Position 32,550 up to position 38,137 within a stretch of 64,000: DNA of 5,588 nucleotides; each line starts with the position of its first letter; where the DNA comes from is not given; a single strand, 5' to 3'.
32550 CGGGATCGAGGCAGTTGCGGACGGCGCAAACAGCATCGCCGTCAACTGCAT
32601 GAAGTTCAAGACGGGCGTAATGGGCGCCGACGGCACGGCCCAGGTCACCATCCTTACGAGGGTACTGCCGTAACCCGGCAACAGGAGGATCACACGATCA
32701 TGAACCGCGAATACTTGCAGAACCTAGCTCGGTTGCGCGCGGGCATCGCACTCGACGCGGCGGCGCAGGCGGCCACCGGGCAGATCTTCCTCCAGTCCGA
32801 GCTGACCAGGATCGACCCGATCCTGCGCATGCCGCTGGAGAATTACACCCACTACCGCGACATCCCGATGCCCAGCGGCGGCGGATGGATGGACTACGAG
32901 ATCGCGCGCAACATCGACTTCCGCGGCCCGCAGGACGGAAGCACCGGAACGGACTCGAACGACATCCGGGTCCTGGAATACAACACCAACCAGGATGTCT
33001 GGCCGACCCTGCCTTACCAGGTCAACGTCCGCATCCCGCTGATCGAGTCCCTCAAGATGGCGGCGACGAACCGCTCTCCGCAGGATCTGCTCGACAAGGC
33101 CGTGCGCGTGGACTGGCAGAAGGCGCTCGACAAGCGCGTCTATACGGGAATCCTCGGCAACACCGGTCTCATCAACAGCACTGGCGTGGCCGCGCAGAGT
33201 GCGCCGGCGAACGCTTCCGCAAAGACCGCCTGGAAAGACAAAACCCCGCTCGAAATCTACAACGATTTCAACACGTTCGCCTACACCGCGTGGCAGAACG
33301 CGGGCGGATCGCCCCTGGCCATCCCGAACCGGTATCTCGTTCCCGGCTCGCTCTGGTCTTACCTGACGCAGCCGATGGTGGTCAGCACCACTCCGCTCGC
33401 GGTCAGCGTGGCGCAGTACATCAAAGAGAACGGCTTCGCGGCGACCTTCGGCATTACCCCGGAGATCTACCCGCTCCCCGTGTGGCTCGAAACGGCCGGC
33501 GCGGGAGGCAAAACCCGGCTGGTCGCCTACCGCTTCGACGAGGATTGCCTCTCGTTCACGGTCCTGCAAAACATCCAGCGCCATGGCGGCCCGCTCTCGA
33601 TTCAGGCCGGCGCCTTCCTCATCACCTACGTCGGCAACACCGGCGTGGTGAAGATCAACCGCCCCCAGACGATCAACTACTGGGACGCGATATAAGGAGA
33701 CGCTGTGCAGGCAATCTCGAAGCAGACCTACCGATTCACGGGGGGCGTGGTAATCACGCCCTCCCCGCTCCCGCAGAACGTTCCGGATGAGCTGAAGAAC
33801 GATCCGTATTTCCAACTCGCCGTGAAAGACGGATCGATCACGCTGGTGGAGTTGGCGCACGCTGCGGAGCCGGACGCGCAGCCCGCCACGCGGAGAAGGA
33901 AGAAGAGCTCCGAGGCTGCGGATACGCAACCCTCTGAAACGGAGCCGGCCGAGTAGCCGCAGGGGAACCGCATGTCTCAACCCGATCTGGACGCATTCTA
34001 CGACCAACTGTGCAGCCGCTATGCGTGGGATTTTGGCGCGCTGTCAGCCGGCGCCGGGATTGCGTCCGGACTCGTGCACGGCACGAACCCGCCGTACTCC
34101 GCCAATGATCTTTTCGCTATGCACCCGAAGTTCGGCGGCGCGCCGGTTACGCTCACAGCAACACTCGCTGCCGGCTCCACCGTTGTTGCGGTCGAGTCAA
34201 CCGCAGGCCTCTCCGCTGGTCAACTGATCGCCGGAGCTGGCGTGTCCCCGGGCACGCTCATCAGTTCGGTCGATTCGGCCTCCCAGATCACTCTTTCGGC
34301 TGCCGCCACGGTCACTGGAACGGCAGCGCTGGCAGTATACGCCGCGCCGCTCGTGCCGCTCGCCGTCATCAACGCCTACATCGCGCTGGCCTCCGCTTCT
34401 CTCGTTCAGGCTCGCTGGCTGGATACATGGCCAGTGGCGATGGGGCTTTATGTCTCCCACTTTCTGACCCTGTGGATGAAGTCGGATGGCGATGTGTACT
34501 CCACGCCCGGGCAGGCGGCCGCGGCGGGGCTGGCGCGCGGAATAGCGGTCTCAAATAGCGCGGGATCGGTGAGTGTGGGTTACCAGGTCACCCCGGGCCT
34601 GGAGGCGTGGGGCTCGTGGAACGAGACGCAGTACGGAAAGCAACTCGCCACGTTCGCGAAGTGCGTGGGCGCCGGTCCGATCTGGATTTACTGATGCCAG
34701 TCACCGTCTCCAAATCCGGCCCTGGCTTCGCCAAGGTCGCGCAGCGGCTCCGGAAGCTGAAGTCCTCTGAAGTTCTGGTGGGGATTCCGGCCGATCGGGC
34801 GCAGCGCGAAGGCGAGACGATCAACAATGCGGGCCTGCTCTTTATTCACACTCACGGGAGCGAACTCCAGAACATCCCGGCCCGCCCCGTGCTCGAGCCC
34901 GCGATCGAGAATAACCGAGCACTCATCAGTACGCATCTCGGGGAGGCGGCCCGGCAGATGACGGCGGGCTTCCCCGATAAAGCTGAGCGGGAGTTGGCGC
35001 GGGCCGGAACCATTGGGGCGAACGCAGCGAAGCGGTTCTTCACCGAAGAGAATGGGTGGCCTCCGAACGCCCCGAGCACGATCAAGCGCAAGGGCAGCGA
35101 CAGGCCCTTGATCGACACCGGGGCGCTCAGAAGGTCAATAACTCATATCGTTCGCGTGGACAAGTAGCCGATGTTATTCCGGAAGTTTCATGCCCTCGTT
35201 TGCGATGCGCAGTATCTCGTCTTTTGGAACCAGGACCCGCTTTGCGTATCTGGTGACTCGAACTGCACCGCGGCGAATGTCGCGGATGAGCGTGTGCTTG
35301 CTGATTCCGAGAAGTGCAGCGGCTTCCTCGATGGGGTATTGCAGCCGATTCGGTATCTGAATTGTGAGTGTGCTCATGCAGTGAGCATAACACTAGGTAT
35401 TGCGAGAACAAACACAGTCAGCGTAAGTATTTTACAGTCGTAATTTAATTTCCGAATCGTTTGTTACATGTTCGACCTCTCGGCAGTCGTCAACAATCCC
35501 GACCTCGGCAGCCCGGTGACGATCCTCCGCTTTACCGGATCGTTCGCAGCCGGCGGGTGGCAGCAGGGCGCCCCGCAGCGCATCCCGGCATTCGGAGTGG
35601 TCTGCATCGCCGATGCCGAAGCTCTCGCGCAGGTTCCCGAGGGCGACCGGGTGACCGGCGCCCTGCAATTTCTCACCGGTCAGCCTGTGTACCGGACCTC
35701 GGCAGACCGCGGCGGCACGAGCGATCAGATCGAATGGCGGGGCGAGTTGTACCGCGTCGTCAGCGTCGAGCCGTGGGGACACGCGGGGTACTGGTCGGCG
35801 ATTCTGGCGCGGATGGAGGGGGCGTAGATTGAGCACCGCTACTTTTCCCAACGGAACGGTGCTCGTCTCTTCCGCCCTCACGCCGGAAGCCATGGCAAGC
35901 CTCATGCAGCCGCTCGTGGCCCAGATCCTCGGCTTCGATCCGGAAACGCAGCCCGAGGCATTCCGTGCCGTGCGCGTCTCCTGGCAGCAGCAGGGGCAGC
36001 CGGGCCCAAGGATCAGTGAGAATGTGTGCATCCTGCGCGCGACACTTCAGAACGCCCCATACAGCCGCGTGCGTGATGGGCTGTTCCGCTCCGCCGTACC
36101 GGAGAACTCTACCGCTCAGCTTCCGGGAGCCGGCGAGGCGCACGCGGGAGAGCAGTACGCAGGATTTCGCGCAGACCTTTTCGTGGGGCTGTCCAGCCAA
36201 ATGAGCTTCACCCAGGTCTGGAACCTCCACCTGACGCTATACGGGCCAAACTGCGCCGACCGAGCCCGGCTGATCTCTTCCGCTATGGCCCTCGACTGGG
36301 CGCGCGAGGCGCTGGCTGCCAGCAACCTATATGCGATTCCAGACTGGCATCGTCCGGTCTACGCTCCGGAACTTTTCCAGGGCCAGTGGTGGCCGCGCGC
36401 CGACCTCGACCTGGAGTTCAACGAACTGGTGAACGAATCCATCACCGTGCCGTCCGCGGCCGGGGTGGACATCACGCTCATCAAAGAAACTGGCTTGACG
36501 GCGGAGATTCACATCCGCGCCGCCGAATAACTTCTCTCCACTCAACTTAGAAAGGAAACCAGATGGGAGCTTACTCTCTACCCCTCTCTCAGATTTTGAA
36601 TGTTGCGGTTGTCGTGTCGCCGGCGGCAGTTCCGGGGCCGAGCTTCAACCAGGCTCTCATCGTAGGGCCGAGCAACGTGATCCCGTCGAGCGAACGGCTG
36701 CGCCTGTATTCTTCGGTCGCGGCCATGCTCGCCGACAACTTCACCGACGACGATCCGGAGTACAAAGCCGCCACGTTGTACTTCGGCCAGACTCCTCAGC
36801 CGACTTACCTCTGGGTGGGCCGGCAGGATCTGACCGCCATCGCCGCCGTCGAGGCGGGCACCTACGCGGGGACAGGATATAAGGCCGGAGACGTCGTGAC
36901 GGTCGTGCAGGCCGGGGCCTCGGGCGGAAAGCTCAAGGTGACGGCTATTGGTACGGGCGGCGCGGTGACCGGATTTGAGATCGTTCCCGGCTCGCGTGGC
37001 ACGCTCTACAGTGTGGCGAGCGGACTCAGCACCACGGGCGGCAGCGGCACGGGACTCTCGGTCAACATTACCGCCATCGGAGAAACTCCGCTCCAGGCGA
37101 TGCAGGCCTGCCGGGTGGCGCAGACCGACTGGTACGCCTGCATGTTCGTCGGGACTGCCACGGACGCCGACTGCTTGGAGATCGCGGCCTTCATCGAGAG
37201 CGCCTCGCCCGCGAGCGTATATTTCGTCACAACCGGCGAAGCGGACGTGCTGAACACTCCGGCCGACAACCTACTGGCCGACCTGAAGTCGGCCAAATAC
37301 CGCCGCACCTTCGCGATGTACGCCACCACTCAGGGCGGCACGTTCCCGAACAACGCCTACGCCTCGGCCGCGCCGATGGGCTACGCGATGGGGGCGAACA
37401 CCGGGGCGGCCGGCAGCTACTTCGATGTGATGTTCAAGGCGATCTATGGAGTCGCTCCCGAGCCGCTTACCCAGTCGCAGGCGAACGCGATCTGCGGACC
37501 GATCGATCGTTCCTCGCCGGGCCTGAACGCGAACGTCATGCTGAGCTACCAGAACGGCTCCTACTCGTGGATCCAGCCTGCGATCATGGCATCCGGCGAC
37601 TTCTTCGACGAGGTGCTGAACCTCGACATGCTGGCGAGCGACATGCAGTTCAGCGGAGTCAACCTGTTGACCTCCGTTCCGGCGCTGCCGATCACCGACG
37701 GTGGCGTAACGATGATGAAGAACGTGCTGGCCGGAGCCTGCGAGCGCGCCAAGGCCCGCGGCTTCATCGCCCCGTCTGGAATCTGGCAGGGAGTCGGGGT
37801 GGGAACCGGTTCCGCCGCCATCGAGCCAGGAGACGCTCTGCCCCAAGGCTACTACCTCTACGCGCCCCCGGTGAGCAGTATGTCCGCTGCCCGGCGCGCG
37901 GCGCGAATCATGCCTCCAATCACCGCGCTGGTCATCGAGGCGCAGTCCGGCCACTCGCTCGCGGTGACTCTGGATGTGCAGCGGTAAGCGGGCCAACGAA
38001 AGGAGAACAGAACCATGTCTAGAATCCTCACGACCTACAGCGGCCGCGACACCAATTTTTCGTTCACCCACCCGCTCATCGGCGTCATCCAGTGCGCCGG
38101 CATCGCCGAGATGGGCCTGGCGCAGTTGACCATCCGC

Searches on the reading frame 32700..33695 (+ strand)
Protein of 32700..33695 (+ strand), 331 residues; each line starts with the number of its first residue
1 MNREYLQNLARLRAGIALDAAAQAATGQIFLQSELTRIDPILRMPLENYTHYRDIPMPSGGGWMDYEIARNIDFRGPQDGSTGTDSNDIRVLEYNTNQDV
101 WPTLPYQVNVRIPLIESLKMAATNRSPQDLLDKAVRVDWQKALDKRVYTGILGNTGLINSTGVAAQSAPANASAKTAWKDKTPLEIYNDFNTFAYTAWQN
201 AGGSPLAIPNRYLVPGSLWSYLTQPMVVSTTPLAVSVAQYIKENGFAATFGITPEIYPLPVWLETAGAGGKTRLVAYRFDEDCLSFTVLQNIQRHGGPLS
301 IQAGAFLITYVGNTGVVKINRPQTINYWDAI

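Call 37: search_protein_families(library=phrogs, proteins=[window:32700-33695:+], max_evalue=0.001)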
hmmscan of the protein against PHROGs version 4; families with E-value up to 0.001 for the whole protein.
window:32700-33695:+ (331 aa): 1 family
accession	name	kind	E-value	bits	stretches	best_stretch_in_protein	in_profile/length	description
phrog_264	-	head and packaging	9.3e-43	147.4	1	20-331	20-321/321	major head protein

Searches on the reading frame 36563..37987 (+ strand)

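Call 37: search_protein_families(library=phrogs, proteins=[window:36563-37987:+], max_evalue=0.001)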
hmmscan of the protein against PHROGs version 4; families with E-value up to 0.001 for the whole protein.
window:36563-37987:+ (474 aa): 4 families
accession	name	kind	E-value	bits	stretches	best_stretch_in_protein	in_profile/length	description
phrog_205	-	tail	4e-86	290.6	1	4-472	11-432/455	tail sheath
phrog_9590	-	unknown function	6.5e-26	92.3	1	263-470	186-370/377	-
phrog_38059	-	unknown function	1.1e-06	29.7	1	394-472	13-86/88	-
phrog_33276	-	unknown function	0.00023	22.3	1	20-80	20-78/188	-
